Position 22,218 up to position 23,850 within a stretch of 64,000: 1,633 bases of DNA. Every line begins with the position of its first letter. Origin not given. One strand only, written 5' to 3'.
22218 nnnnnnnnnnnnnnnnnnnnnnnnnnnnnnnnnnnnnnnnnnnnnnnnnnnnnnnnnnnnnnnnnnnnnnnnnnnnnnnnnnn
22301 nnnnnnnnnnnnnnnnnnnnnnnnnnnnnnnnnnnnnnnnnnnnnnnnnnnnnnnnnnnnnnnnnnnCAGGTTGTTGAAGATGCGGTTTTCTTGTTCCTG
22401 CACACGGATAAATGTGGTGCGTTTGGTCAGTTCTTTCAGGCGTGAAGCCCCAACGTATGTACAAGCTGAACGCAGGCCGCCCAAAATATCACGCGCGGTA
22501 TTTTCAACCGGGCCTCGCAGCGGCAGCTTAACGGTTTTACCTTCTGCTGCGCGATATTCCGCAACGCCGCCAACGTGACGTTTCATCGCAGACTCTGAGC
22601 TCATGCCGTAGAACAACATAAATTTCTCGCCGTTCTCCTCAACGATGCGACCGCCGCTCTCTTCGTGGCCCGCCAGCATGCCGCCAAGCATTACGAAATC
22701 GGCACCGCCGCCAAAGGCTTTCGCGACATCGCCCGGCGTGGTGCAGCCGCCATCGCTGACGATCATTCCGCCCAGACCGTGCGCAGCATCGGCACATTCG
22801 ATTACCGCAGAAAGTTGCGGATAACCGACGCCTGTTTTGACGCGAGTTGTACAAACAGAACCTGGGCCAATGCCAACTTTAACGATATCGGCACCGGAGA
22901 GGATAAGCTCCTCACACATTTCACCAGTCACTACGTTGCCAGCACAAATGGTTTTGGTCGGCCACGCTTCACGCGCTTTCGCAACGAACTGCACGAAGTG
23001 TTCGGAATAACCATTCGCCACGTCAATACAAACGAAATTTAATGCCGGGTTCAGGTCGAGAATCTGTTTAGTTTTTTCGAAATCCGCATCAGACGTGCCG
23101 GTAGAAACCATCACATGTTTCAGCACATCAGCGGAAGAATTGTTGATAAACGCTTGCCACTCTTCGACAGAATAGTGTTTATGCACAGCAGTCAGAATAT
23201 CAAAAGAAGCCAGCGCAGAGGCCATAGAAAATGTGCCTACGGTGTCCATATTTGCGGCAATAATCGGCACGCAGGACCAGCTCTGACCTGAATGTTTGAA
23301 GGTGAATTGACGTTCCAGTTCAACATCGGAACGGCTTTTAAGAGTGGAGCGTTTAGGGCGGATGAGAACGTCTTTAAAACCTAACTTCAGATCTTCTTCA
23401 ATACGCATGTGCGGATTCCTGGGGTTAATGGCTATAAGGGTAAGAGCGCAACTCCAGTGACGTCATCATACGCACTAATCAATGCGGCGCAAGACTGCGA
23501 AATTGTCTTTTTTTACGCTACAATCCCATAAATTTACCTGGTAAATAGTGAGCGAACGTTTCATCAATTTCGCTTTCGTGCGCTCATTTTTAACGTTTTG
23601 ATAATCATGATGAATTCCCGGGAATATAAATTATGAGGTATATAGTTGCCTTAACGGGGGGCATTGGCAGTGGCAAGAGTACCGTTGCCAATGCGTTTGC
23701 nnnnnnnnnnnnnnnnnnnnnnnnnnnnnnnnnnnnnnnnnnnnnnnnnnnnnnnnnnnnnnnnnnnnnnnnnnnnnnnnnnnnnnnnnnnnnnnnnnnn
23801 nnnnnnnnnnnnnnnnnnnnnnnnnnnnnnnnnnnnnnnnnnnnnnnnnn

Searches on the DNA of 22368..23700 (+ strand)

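Call 5: search_dna_similar(query=window:23409-23632:+, collection=ecoli_genomes, mode=near, max_rows=12, rows=spread)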
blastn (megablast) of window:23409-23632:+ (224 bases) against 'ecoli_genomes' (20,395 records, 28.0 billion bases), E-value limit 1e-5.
Records with a match: 5424; places in all: 5424; records where one place covers at least 80% of the query: 5424.
Genomes with a match: 5424 of 5426; with a place that covers at least 80% of the query: 5424. Places per genome that has any: lowest 1, median 1, highest 1. On chromosomes: 5421 places; on plasmids: 3.
Best place of each record, by identity: >=99% 2611; 95-99% 2813.
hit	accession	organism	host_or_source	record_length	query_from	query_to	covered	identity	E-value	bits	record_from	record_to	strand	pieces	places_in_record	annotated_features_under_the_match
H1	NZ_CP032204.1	Escherichia coli strain AR_0013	missing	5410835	1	224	100%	100.0%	8e-113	414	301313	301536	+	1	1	protein YacM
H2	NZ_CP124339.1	Escherichia coli strain AVS0713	wastewater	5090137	1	224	100%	99.6%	3e-111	409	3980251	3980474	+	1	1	protein YacM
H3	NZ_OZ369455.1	Escherichia coli strain Esc24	not applicable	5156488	1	224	100%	99.6%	3e-111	409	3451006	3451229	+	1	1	protein YacM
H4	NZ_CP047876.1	Escherichia coli strain LD22-1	feces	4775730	1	224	100%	99.1%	2e-109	403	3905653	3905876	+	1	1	protein YacM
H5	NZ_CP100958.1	Escherichia coli strain ET450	Hoplobatrachus rugulosus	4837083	1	224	100%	99.1%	2e-109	403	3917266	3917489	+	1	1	protein YacM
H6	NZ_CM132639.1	Escherichia coli strain ESBLEC_MG48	Homo sapiens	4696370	1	224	100%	99.1%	2e-109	403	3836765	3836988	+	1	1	protein YacM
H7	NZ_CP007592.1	Escherichia coli O157:H16 strain Santai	duck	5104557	1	224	100%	98.7%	8e-108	398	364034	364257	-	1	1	protein YacM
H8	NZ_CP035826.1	Escherichia coli strain 67-1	Homo sapiens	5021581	1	224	100%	98.7%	8e-108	398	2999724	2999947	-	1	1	protein YacM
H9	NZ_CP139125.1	Escherichia coli strain YZ22PE244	Pig farm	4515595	1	224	100%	98.7%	8e-108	398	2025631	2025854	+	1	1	protein YacM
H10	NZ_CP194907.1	Escherichia coli strain FAHZZU7007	Homo sapiens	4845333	1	224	100%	98.7%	8e-108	398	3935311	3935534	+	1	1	protein YacM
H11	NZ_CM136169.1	Escherichia coli strain PRO_A-1412-6M-A_ESBL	Homo sapiens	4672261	1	224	100%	98.7%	8e-108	398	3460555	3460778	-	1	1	protein YacM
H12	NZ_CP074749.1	Escherichia coli strain R32_14_1F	goat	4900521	1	221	99%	99.1%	8e-108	398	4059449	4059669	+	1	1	protein YacM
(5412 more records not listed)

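Call 6: get_annotated_region(hit=H1, flank=1500)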
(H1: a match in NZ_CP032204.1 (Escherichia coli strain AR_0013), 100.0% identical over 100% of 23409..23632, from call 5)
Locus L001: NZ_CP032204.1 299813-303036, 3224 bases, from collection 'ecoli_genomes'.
description: Escherichia coli strain AR_0013 chromosome, complete genome
organism: Escherichia coli strain AR_0013 (NCBI taxid 562)
replicon: chromosome; assembly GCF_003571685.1
host: missing; source: missing; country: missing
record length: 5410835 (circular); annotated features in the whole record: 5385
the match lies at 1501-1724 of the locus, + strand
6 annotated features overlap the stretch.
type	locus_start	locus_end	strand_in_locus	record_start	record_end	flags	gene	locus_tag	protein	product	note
CDS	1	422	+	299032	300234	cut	hofC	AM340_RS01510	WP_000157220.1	protein transport protein HofC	-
CDS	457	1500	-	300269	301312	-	guaC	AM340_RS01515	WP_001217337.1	GMP reductase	-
CDS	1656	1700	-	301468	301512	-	-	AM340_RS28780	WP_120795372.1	protein YacM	-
CDS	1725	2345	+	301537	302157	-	coaE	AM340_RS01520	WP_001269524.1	dephospho-CoA kinase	Dephospho-CoA kinase (CoaE) performs the final step in coenzyme A biosynthesis.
CDS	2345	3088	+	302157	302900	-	zapD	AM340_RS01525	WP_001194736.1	cell division protein ZapD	-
CDS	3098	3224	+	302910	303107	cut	yacG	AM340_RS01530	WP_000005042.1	DNA gyrase inhibitor YacG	-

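Call 16: search_rna_families(source=window, start=23350, end=23700, threshold=evalue, max_evalue=10)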
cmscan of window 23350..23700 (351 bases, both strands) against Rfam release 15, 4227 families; matches with E-value up to 10: 0.
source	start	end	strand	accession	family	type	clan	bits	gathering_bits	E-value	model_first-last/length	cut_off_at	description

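Call 54: search_rna_families(source=L069, start=1200, end=1520, threshold=evalue, max_evalue=5)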
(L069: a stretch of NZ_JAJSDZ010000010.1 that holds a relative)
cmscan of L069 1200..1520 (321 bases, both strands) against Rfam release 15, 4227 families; matches with E-value up to 5: 3.
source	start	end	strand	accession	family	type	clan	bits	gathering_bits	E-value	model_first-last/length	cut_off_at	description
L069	1274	1411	+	RF04184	BTnc060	Gene; sRNA;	-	24.9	228.9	0.056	1-213/213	no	Bacteroides sRNA BTnc060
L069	1391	1452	-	RF02248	Six3os1_3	Gene; lncRNA;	-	15.5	40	0.079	1-75/75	no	Six3os1 conserved region 3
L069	1200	1415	+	RF02637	EF0408_EF0409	Gene; sRNA;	-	12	440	0.63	200-412/412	5'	Enterococcus sRNA EF0408_EF0409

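Call 57: search_dna_similar(query=window:23524-23554:+, collection=ecoli_genomes, mode=near, max_rows=3, max_evalue=10)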
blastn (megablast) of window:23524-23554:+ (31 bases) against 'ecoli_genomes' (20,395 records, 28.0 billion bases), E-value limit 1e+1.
Records with a match: 5336; places in all: 5336; records where one place covers at least 80% of the query: 5336.
Genomes with a match: 5336 of 5426; with a place that covers at least 80% of the query: 5336. Places per genome that has any: lowest 1, median 1, highest 1. On chromosomes: 5333 places; on plasmids: 3.
Best place of each record, by identity: >=99% 5336.
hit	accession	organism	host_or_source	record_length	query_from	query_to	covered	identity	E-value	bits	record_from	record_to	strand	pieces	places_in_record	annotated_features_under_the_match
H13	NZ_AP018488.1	Escherichia coli O157:H7 strain PV15-279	Homo sapiens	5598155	1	31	100%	100.0%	4e-7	58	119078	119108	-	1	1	none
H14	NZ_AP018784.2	Escherichia coli strain SK1144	-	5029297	1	31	100%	100.0%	4e-7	58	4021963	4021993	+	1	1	none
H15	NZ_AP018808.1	Escherichia coli strain E2865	Bos taurus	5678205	1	31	100%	100.0%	4e-7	58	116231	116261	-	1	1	none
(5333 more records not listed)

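Call 58: search_dna_similar(query=window:23555-23585:+, collection=ecoli_genomes, mode=near, max_rows=3, max_evalue=10)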
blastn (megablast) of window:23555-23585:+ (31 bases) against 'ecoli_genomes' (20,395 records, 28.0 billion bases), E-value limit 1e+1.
Records with a match: 2682; places in all: 2682; records where one place covers at least 80% of the query: 2682.
Genomes with a match: 2682 of 5426; with a place that covers at least 80% of the query: 2682. Places per genome that has any: lowest 1, median 1, highest 1. On chromosomes: 2680 places; on plasmids: 2.
Best place of each record, by identity: >=99% 2682.
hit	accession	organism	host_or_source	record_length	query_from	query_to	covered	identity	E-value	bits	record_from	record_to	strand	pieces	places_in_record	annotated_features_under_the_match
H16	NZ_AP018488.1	Escherichia coli O157:H7 strain PV15-279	Homo sapiens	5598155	1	31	100%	100.0%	4e-7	58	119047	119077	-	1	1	protein YacM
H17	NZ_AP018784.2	Escherichia coli strain SK1144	-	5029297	1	31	100%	100.0%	4e-7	58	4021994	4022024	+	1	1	protein YacM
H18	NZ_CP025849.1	Escherichia coli strain 600468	Homo sapiens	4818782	1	31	100%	100.0%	4e-7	58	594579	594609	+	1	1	protein YacM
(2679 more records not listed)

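Call 59: search_dna_similar(query=window:23493-23523:+, collection=ecoli_genomes, mode=near, max_rows=3, max_evalue=10)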
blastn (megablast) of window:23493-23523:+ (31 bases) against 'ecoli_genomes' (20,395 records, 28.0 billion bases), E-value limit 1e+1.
No match.
